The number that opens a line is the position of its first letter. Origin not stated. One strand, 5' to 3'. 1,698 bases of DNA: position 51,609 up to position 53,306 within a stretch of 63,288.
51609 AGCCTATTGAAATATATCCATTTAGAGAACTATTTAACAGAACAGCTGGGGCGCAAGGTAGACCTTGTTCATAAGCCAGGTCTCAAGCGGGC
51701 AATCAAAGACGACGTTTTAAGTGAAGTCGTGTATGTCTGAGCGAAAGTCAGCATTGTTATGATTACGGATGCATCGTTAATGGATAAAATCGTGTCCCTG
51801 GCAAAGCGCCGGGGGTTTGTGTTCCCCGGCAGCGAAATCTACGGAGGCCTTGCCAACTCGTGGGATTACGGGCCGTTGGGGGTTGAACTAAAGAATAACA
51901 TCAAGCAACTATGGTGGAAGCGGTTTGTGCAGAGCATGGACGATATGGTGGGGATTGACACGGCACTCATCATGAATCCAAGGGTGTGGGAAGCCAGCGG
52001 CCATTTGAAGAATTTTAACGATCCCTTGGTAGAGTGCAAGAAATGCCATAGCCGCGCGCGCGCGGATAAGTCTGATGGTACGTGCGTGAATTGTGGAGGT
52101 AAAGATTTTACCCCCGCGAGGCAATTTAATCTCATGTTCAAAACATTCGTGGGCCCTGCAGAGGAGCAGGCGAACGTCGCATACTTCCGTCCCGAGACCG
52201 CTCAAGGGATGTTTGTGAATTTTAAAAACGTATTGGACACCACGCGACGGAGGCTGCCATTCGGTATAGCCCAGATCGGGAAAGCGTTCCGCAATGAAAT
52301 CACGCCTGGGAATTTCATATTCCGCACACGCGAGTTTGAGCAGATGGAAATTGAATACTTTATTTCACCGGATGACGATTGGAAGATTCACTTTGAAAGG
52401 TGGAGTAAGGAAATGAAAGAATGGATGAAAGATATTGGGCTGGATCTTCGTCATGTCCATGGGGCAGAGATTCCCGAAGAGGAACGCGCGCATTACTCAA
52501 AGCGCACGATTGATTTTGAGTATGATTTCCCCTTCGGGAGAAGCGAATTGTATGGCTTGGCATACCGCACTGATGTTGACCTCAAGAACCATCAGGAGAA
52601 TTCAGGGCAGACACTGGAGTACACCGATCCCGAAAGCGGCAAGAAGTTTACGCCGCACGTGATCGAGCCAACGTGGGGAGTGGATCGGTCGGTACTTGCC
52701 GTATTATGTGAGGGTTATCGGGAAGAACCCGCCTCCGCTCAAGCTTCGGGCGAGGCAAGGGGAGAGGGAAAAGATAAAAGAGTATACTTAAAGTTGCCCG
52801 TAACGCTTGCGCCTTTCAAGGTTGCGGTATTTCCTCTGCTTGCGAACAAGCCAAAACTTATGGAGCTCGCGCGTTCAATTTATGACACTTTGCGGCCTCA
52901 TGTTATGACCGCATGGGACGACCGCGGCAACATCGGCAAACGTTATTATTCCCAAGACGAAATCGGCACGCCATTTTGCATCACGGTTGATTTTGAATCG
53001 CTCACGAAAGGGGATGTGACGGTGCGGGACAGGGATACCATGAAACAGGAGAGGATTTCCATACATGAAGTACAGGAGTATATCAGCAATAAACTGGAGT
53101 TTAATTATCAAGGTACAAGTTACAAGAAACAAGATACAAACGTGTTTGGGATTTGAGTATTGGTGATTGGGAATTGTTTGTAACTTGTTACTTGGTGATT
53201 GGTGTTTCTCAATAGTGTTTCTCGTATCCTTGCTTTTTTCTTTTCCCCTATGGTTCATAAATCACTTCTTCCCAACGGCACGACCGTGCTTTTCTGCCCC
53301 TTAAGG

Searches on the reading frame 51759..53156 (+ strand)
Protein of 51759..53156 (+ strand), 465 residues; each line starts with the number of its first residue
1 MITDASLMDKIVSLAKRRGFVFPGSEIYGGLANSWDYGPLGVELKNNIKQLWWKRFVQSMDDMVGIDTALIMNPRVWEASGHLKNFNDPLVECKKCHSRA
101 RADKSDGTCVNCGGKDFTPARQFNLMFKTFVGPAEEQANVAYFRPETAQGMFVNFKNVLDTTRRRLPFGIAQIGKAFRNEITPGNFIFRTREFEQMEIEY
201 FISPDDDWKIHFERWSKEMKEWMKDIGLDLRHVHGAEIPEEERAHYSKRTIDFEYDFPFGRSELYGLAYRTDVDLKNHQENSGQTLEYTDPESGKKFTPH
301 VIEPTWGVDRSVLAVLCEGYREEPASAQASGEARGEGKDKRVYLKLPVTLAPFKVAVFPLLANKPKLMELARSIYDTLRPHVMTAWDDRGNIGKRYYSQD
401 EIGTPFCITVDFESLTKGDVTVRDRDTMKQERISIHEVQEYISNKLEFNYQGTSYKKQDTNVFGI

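Call 48: search_protein_families(library=pfam, proteins=[window:51759-53156:+], max_evalue=0.001)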
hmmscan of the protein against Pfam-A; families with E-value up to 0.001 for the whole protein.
window:51759-53156:+ (465 aa): 3 families
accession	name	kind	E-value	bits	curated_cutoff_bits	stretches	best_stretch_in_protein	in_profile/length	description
PF03129.25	HGTP_anticodon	-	4.1e-20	72.2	21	1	354-444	1-93/94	Anticodon binding domain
PF00587.30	tRNA-synt_2b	-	3.7e-12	47.1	29.3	1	140-316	10-176/179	tRNA synthetase class II core domain (G, H, P, S and T)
PF23455.1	DUF7129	-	0.00013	22.1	30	1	92-115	13-36/45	Domain of unknown function (DUF7129)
